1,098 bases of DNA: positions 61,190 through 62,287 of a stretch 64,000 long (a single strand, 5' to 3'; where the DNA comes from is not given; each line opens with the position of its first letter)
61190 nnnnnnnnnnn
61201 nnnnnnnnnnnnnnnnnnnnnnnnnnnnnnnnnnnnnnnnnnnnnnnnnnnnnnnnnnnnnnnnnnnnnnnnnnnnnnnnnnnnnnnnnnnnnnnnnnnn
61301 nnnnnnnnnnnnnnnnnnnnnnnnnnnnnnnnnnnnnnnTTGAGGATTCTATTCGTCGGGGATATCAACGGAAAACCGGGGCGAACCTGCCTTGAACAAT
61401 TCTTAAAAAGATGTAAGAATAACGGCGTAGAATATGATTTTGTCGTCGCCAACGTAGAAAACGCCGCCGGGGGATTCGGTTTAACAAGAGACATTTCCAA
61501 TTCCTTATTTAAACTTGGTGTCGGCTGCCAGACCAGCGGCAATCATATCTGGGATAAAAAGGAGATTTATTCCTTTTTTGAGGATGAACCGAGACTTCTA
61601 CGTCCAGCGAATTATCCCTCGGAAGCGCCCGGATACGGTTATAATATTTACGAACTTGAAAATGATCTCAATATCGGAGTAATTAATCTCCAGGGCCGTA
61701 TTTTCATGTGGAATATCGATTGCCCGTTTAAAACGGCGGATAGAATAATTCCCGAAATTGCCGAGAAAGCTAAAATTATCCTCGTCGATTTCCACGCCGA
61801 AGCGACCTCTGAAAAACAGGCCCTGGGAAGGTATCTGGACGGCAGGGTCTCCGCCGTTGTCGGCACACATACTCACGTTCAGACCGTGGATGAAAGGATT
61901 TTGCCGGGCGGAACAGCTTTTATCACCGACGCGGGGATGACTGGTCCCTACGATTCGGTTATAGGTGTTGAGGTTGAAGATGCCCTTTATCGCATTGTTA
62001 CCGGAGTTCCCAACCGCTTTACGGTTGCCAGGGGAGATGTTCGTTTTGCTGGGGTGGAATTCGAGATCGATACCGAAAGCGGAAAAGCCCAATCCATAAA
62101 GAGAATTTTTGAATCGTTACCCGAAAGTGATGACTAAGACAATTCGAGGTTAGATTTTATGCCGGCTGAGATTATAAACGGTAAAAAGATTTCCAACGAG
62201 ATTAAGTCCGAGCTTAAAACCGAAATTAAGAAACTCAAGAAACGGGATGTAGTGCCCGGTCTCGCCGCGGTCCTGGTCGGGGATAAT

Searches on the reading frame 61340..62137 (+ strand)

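Call 7: search_protein_families(library=pfam, proteins=[window:61340-62137:+], max_evalue=0.001)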
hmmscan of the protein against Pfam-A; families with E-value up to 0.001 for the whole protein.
window:61340-62137:+ (265 aa): 2 families
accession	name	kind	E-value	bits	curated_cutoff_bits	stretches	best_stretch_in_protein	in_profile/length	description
PF13277.11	YmdB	-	2.1e-106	355.2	27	1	4-256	1-253/253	YmdB-like protein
PF00149.33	Metallophos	-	1.1e-05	26.4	21.5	1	1-180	1-190/191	Calcineurin-like phosphoesterase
